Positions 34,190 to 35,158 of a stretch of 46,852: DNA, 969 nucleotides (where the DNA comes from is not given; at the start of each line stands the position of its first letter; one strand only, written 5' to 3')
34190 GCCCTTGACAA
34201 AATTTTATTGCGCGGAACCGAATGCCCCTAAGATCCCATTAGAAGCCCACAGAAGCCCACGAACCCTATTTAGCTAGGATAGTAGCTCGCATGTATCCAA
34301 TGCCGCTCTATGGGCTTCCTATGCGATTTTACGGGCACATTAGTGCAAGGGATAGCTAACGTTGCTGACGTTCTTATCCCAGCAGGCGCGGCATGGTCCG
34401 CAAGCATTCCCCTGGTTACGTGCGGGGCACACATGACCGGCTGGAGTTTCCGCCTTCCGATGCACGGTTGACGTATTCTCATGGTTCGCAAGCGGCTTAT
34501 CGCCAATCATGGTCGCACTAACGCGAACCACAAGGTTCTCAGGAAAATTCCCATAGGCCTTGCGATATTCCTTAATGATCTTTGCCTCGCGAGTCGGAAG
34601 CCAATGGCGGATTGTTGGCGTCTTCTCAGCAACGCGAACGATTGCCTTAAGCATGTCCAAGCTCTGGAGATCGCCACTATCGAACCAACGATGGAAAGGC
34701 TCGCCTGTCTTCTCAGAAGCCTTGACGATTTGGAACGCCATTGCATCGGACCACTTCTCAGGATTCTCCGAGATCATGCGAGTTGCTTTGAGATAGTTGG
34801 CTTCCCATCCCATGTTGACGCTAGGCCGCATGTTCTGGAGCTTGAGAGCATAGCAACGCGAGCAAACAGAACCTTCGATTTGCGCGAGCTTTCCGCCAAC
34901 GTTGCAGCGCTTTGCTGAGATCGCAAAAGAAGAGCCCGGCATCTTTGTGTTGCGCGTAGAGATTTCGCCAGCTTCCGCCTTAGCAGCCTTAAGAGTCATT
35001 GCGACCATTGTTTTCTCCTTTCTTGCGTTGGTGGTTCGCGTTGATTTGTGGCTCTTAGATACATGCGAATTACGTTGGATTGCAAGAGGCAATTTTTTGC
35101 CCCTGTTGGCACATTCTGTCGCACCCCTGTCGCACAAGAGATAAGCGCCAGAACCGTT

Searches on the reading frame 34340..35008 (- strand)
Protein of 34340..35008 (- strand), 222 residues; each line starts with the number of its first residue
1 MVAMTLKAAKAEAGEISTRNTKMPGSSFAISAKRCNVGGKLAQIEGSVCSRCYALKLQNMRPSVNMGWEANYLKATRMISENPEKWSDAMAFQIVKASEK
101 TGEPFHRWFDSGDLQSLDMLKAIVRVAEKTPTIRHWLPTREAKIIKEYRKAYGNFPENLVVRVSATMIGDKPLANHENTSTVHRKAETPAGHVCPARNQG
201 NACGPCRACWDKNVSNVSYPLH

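Call 8: search_protein_families(library=phrogs, proteins=[window:34340-35008:-])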
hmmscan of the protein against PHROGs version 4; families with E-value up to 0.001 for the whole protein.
window:34340-35008:- (222 aa): 1 family
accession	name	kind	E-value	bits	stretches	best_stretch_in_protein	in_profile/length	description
phrog_1392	-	unknown function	3.5e-18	67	1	48-217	88-274/296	-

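Call 9: search_protein_families(library=pfam, proteins=[window:34340-35008:-])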
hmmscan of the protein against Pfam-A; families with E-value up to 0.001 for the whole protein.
window:34340-35008:- (222 aa): 1 family
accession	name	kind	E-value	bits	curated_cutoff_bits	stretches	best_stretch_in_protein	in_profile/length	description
PF17338.8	GP88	-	3.1e-18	66.9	24.4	1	22-211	22-229/230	Gene product 88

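Call 16: find_related_loci(query=window:34340-35008:-, collection=viral_contigs, flank=4000)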
Query window:34340-35008:- (222 aa) in viral_contigs; peptide patterns used: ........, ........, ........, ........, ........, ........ (x = any residue, [..] = any of these).
104 stretches matched a pattern; 88 encode a relative of the query (tblastn E <= 1e-3); the best 80 are kept; 80 distinct loci.
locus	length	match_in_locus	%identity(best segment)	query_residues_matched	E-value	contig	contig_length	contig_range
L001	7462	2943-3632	48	8-222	6e-67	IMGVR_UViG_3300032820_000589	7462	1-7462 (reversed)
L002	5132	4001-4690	48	8-222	6e-67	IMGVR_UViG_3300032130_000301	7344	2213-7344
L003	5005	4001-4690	48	8-222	6e-67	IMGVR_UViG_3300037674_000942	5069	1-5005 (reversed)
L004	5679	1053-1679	47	6-222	4e-58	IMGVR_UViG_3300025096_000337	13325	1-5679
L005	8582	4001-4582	49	21-222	5e-55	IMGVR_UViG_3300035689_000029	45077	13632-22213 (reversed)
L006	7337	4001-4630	45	4-222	1e-52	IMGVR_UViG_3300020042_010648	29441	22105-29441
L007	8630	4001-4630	42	4-222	2e-51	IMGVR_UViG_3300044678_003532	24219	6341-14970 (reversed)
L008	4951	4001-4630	43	4-222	3e-51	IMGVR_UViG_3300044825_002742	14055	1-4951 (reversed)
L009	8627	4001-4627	43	4-222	2e-49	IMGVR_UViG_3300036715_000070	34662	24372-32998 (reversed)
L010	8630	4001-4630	44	4-222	2e-49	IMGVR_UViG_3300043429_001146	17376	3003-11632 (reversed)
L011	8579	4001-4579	44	21-222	3e-49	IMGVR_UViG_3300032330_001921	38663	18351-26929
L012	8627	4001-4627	43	4-222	2e-49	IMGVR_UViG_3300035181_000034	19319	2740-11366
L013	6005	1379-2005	42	4-222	5e-49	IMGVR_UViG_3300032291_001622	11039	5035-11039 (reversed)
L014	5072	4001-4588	44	4-219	1e-48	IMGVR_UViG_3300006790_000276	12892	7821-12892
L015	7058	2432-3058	43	4-222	2e-48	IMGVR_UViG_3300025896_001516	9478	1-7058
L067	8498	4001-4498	32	47-222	7e-22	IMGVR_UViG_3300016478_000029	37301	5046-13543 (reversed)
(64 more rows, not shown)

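Call 37: find_related_loci(query=window:34340-35008:-, collection=metagenome_contigs, flank=3000)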
Query window:34340-35008:- (222 aa) in metagenome_contigs; peptide patterns used: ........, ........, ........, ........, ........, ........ (x = any residue, [..] = any of these).
444 stretches matched a pattern; 326 encode a relative of the query (tblastn E <= 1e-3); the best 80 are kept; 80 distinct loci.
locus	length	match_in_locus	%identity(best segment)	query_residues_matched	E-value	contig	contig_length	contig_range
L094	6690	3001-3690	48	8-222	3e-67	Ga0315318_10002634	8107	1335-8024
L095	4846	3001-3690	48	8-222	3e-67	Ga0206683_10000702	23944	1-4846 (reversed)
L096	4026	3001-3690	48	8-222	3e-67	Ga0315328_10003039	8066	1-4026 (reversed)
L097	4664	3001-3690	48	8-222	3e-67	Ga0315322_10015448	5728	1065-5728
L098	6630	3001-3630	49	3-222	6e-63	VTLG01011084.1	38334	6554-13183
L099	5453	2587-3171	49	19-222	1e-61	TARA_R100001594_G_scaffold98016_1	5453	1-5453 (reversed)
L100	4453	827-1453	47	6-222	3e-59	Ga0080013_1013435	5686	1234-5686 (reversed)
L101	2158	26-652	47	6-222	9e-60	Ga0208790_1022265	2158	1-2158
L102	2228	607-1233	47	6-222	1e-59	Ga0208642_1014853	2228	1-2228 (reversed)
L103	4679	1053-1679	47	6-222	2e-58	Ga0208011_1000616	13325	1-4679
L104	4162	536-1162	47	6-222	3e-58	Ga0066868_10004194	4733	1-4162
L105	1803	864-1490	47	6-222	6e-60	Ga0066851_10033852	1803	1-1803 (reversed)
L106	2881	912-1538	47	6-222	2e-58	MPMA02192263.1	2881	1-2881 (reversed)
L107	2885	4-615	48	11-222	3e-58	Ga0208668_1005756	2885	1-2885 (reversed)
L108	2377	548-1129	50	21-222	3e-56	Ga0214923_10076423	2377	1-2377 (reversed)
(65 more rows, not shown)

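Call 39: search_protein_families(library=phrogs, proteins=[L001:4740-5048:+, L001:5048-5647:+, L001:5653-6183:+, L001:6187-6567:+, L001:1602-2465:+, L001:239-856:-, L001:853-1206:-, L067:6261-7859:+, L067:1027-1941:-, L067:2946-3311:-], max_evalue=0.001)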
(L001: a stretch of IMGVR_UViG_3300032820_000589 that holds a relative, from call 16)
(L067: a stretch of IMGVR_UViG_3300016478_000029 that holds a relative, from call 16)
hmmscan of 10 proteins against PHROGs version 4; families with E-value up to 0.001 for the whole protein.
L001:4740-5048:+ (102 aa): 0 families

L001:5048-5647:+ (199 aa): 0 families

L001:5653-6183:+ (176 aa): 0 families

L001:6187-6567:+ (126 aa): 1 family
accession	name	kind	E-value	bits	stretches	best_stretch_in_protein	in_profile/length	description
phrog_4114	-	unknown function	4.8e-07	30.8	1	3-119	2-119/123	-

L001:1602-2465:+ (287 aa): 0 families

L001:239-856:- (205 aa): 1 family
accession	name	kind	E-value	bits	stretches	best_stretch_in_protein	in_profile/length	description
phrog_1249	-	other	2.6e-08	34.8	1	1-129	5-151/180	acetyltransferase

L001:853-1206:- (117 aa): 1 family
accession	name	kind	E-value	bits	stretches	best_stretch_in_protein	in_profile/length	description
phrog_19722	-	unknown function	1.4e-05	26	1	81-106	32-56/64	-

L067:6261-7859:+ (532 aa): 9 families
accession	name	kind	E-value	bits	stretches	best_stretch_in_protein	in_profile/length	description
phrog_239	-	DNA, RNA and nucleotide metabolism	3e-163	546.7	1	3-527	38-602/801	DNA primase/helicase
phrog_19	-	DNA, RNA and nucleotide metabolism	1.5e-20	74.7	1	254-530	318-587/621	DnaB-like replicative helicase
phrog_47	-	DNA, RNA and nucleotide metabolism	4.2e-17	63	1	10-224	55-317/947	DNA primase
phrog_243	-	DNA, RNA and nucleotide metabolism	1.5e-11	44.8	1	271-500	19-242/273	DnaB-like replicative helicase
phrog_849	-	DNA, RNA and nucleotide metabolism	1.2e-07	32.1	1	29-207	113-308/435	DNA primase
phrog_5482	-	unknown function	4e-06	26.8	1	264-516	24-291/341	-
phrog_6444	-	DNA, RNA and nucleotide metabolism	8.5e-06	25.8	1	90-208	202-325/577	DNA primase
phrog_3123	-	unknown function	0.00019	21.2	1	392-495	454-554/583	-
phrog_510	-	DNA, RNA and nucleotide metabolism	0.00041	20.2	0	2-33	39-74/667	DNA primase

L067:1027-1941:- (304 aa): 0 families

L067:2946-3311:- (121 aa): 1 family
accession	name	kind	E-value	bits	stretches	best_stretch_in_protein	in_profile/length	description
phrog_16521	-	unknown function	1.2e-06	29.8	1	24-100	14-95/178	-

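Call 76: search_solved_structures(query=window:34340-35008:-, max_evalue=1)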
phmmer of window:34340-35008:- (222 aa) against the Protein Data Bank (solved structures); distinct sequences matched with E-value up to 1: 1.
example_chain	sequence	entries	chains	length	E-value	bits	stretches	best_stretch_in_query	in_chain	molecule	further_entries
7jh6_A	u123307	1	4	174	0.42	13.7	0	106-152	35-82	Two-domain di-Zn(II) and porphyrin-binding protein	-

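Call 77: search_protein_families(library=ncbifam, proteins=[window:34340-35008:-], max_evalue=0.01)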
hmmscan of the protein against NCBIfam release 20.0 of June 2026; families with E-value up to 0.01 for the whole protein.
window:34340-35008:- (222 aa): 0 families

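Call 85: find_homologous_proteins(query=window:34340-35008:-, max_evalue=1e-10)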
Query window:34340-35008:- (222 aa): 6568 proteins with E <= 1e-10 among 6700 candidates; the best 120 are listed.
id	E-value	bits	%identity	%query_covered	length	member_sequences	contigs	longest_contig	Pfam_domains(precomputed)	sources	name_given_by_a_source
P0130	2.1e-148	510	100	100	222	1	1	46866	PF17338.9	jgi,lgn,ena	-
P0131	6.2e-107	374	72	99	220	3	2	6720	PF17338.9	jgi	jgi:hypothetical protein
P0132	8.0e-107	374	72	99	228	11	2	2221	PF17338.9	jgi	jgi:hypothetical protein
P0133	3.2e-106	372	75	98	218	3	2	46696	PF17338.9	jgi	jgi:hypothetical protein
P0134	1.8e-105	370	71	100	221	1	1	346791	PF17338.9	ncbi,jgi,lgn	jgi:hypothetical protein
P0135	2.0e-105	369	72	98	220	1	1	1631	PF17338.9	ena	-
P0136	2.3e-105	369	71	99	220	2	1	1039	PF17338.9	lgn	-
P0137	2.5e-105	369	71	99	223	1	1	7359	PF17338.9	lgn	-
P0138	2.1e-104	366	71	98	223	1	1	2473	PF17338.9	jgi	jgi:hypothetical protein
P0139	5.2e-104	365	71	98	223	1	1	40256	PF17338.9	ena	-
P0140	6.5e-104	365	71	99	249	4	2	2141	PF17338.9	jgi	jgi:hypothetical protein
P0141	6.9e-104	364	70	98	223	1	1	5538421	PF17338.9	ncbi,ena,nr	nr:hypothetical protein [uncultured Cohaesibacter sp.]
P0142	1.6e-103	363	69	98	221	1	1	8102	PF17338.9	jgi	jgi:hypothetical protein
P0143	7.2e-103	361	69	99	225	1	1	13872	PF17338.9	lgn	-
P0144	8.9e-103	361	71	99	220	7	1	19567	PF17338.9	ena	-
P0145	4.3e-102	359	68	100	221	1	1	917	PF17338.9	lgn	-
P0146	6.6e-102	358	68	99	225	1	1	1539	PF17338.9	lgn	-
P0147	8.6e-102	358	68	99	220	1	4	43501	PF17338.9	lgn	-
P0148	1.2e-101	357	69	99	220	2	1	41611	PF17338.9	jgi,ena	-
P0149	1.2e-101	357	69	100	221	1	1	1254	PF17338.9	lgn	-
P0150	1.9e-101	356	70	99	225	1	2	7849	PF17338.9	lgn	-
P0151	2.1e-101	356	70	99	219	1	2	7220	PF17338.9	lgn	-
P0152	2.6e-101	356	72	98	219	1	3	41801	PF17338.9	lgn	-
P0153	6.5e-101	355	68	100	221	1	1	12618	PF17338.9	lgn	-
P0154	7.3e-101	355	69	98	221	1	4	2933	PF17338.9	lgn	-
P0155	8.9e-101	354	71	99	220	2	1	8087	PF17338.9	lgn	-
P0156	9.0e-101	354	69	98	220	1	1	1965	PF17338.9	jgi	jgi:hypothetical protein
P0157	1.2e-100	354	70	99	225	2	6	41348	PF17338.9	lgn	-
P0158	1.3e-100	354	67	100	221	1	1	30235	PF17338.9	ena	-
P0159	1.6e-100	353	70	98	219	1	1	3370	PF17338.9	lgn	-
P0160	4.3e-100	352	70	99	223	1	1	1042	PF17338.9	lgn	-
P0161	4.9e-100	352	68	98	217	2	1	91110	PF17338.9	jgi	jgi:hypothetical protein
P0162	6.7e-100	351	70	98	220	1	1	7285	PF17338.9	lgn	-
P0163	7.8e-100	351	67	100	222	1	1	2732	PF17338.9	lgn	-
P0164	9.1e-100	351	67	99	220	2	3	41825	PF17338.9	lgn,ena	-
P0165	1.5e-99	350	66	99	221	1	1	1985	PF17338.9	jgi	jgi:hypothetical protein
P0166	5.3e-99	348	70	98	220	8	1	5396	PF17338.9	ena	-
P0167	5.5e-99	348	69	99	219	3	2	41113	PF17338.9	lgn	-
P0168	1.1e-98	347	67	99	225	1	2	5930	PF17338.9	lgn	-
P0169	2.6e-98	346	70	98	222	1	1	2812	PF17338.9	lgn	-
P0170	2.7e-98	346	65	100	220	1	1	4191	PF17338.9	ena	-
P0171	3.0e-98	346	68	99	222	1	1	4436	PF17338.9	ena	-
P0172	5.7e-98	345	69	99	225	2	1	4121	PF17338.9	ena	-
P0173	5.8e-98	345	67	98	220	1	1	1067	PF17338.9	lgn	-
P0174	9.6e-98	344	67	100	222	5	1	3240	PF17338.9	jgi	jgi:hypothetical protein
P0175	9.7e-98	344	67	100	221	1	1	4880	PF17338.9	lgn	-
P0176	1.1e-97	344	68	100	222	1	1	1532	PF17338.9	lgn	-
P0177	1.2e-97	344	68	98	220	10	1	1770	PF17338.9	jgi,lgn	-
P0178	1.8e-97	343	69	98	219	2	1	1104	PF17338.9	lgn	-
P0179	2.0e-97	343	67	100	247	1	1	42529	PF17338.9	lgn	-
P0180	2.1e-97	343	70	99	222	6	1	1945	PF17338.9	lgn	-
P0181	2.8e-97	343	66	99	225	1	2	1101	PF17338.9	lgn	-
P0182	3.7e-97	342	70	95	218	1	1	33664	PF17338.9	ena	-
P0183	5.0e-97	342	67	98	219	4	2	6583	PF17338.9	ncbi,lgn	-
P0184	5.5e-97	342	67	99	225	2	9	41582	PF17338.9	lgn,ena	-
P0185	8.6e-97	341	68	100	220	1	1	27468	PF17338.9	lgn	-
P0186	9.9e-97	341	67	100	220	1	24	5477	PF17338.9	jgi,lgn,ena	-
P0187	1.7e-96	340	67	99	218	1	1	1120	PF17338.9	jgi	jgi:hypothetical protein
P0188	1.9e-96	340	64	100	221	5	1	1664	PF17338.9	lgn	-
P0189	2.3e-96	340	66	98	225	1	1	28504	PF17338.9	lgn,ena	-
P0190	3.1e-96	339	65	98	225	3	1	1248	PF17338.9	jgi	jgi:hypothetical protein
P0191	3.2e-96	339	66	98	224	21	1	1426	PF17338.9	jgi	-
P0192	3.6e-96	339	67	98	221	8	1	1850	PF17338.9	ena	-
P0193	5.7e-96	339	65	99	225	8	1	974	PF17338.9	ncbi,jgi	jgi:hypothetical protein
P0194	7.3e-96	338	67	98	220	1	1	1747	PF17338.9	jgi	-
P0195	8.6e-96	338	68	98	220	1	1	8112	PF17338.9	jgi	jgi:hypothetical protein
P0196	8.9e-96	338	65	99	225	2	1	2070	PF17338.9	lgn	-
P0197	1.0e-95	338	67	99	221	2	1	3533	PF17338.9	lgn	-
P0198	1.2e-95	338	65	98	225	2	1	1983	PF17338.9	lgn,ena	-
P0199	1.2e-95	337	69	99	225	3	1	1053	PF17338.9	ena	-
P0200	1.4e-95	337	66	99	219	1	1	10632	PF17338.9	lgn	-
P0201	1.5e-95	337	65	100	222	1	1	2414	PF17338.9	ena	-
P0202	2.2e-95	337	65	98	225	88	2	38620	PF17338.9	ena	-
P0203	2.4e-95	336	67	98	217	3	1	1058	PF17338.9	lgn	-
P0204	2.6e-95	336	65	100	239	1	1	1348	PF17338.9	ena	-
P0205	3.1e-95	336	64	99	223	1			PF17338.9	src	-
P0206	3.3e-95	336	65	99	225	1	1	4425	PF17338.9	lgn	-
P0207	3.5e-95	336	66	100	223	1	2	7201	PF17338.9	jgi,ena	-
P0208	4.0e-95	336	66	100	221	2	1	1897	PF17338.9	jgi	-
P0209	4.3e-95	336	65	97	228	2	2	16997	PF17338.9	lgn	-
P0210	4.8e-95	336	66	98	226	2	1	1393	PF17338.9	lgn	-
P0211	4.8e-95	336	67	99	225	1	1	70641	PF17338.9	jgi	jgi:Gene product 88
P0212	5.1e-95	335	66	99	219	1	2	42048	PF17338.9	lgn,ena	-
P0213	5.4e-95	335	66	98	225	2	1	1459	PF17338.9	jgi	-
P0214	5.5e-95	335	64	98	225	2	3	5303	PF17338.9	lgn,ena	-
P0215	9.1e-95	335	66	99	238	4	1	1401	PF17338.9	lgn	-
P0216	9.5e-95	335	65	100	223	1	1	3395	PF17338.9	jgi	jgi:hypothetical protein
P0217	1.0e-94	334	66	99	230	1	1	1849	PF17338.9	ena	-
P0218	1.1e-94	334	66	98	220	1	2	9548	PF17338.9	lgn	-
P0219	1.5e-94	334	67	99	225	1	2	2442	PF17338.9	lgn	-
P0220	1.5e-94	334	64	99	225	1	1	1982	PF17338.9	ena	-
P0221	1.6e-94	334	66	99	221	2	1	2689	PF17338.9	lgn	-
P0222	2.6e-94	333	65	99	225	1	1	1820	PF17338.9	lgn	-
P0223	3.0e-94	333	65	98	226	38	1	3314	PF17338.9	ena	-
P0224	3.2e-94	333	64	98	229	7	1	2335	PF17338.9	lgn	-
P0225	3.5e-94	333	65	98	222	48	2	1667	PF17338.9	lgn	-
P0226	3.8e-94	333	64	99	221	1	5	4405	PF17338.9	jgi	jgi:hypothetical protein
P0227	4.1e-94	332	66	99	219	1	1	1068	PF17338.9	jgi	jgi:hypothetical protein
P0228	4.5e-94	332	65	99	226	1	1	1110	PF17338.9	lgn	-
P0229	5.5e-94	332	61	99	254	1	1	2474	PF17338.9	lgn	-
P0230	7.2e-94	332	63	99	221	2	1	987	PF17338.9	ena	-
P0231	8.0e-94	332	64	100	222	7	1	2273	PF17338.9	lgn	-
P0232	8.0e-94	332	66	99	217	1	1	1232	PF17338.9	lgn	-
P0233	1.0e-93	331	64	100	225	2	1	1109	PF17338.9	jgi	jgi:hypothetical protein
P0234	1.4e-93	331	64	100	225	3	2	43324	PF17338.9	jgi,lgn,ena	jgi:hypothetical protein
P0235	1.6e-93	331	65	100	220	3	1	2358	PF17338.9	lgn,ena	-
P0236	2.1e-93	330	65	98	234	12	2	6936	PF17338.9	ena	-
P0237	3.0e-93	330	63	98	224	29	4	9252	PF17338.9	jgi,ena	-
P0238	3.1e-93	330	64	100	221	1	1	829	PF17338.9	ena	-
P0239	3.3e-93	330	64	99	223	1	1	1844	PF17338.9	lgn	-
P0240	3.6e-93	329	65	99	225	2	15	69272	PF17338.9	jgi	jgi:hypothetical protein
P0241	4.1e-93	329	64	99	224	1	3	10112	PF17338.9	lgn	-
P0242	6.3e-93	329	65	98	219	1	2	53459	PF17338.9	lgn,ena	-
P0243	6.6e-93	329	63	99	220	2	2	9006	PF17338.9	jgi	jgi:hypothetical protein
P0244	6.7e-93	329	66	99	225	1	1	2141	PF17338.9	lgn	-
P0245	8.5e-93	328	66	99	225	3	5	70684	PF17338.9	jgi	jgi:hypothetical protein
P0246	9.2e-93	328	63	100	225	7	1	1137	PF17338.9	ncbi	-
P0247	9.3e-93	328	65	99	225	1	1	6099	PF17338.9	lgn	-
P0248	1.2e-92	328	64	99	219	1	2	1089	PF17338.9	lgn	-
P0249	1.2e-92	328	64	99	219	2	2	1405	PF17338.9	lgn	-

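Call 86: find_encoding_contigs(protein=P0133, flank=6000, max_places=1)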
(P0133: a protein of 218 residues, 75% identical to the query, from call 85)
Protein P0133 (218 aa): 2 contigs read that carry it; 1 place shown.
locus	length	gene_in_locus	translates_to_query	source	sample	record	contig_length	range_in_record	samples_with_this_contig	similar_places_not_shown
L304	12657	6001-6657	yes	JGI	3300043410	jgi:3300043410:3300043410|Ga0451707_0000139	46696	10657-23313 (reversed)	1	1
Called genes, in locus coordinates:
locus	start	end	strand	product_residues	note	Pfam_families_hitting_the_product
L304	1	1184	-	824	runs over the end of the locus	PF14700:RPOL_N, PF00940:RNA_pol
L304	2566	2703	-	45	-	-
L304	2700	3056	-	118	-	-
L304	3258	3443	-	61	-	-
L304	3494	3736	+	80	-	-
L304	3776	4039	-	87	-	-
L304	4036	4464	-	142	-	-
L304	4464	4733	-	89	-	-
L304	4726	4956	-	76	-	-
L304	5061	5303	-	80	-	-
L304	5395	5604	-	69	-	-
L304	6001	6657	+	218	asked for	PF17338:GP88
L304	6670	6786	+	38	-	-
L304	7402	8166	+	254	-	-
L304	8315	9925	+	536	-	-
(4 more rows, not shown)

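Call 87: find_encoding_contigs(protein=P0141, flank=10000, max_places=1)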
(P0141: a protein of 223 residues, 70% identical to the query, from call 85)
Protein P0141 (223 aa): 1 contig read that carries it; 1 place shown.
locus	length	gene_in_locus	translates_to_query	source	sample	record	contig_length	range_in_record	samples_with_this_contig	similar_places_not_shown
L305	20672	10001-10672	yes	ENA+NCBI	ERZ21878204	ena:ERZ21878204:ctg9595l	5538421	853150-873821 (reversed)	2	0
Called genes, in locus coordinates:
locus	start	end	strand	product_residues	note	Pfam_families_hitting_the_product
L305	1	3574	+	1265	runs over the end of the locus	PF01464:SLT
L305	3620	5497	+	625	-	PF03906:Phage_T7_tail, PF01391:Collagen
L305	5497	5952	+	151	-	-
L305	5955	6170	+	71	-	-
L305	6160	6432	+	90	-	PF11123:DNA_Packaging_2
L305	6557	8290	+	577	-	PF22530:Terminase-T7_RNaseH-like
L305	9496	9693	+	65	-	-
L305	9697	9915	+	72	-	-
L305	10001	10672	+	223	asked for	PF17338:GP88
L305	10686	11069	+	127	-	PF26820:Phage_T4_Y00F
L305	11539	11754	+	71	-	-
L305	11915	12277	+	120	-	PF12802:MarR_2 (faint)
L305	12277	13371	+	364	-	PF13102:Phage_int_SAM_5 (weak), PF00589:Phage_integrase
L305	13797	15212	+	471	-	-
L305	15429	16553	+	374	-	PF01266:DAO (faint), PF13450:NAD_binding_8, PF03275:GLF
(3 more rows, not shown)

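Call 88: find_encoding_contigs(protein=P0134, flank=10000, max_places=1)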
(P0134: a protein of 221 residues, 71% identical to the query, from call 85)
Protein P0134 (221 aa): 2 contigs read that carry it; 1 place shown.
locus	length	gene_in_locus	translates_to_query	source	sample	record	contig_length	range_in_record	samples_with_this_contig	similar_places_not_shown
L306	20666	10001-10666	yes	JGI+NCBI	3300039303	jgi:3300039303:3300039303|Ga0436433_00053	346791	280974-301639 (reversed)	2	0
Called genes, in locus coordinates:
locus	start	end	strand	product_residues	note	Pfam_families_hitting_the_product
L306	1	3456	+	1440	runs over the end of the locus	-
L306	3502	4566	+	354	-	PF03906:Phage_T7_tail (weak), PF12789:PTR (weak)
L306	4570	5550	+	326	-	-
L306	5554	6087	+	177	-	PF14301:DUF4376 (weak)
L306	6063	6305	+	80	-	-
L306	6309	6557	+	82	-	PF11123:DNA_Packaging_2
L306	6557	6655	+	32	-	-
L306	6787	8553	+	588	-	PF22530:Terminase-T7_RNaseH-like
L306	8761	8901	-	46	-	-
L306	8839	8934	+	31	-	-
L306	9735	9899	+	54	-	-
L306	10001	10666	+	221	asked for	PF17338:GP88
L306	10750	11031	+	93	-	-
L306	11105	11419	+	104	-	-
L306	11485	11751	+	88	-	-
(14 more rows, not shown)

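Call 100: find_encoding_contigs(protein=P0139, flank=4000, max_places=1)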
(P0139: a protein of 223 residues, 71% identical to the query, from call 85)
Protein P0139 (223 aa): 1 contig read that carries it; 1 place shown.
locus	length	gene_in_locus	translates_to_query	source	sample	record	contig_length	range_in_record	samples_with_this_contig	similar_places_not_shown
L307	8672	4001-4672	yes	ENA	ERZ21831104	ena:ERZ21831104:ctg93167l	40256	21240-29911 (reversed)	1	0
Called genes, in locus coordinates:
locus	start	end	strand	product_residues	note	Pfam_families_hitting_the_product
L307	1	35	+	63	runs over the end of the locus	-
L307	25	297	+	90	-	PF11123:DNA_Packaging_2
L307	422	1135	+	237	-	-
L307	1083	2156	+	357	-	PF22530:Terminase-T7_RNaseH-like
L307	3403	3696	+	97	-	-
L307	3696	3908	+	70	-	-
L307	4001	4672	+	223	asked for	PF17338:GP88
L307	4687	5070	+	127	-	PF26820:Phage_T4_Y00F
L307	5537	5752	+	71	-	-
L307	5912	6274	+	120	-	PF12802:MarR_2 (faint)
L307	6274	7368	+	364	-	PF13102:Phage_int_SAM_5 (weak), PF00589:Phage_integrase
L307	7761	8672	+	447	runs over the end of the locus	PF20172:DUF6538, PF00589:Phage_integrase (faint)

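Call 101: find_encoding_contigs(protein=P0147, flank=4000, max_places=1)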
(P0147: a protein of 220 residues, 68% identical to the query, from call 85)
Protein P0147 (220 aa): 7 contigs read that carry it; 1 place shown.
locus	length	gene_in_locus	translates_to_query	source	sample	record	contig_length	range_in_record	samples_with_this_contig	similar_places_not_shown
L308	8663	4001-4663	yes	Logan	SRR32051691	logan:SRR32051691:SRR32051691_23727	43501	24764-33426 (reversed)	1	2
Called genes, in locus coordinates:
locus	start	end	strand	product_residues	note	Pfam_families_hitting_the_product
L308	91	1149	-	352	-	PF00589:Phage_integrase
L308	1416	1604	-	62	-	-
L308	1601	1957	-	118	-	PF12957:DUF3846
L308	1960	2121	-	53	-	-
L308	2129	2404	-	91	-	-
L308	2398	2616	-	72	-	-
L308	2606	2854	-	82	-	-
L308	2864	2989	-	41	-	-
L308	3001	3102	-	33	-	-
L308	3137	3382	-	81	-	-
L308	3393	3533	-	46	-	-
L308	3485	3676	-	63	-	-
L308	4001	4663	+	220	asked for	PF17338:GP88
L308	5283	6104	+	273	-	PF07484:Collar (weak)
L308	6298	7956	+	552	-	-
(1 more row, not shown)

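Call 102: find_encoding_contigs(protein=P0152, flank=4000, max_places=1)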
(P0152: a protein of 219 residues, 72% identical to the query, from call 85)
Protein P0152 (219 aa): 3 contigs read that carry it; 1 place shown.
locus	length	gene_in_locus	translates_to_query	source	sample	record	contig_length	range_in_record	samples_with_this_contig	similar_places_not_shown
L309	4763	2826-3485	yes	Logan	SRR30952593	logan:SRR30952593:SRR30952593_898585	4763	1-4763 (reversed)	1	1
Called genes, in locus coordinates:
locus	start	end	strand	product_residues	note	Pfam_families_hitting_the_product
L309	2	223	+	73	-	?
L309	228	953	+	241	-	PF02562:PhoH, PF13245:AAA_19 (faint), PF13604:AAA_30 (weak)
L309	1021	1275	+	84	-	-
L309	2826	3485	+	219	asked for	PF17338:GP88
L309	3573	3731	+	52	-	-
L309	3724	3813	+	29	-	-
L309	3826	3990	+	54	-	-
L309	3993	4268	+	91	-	-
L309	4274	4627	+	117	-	PF12957:DUF3846 (weak)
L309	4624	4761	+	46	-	?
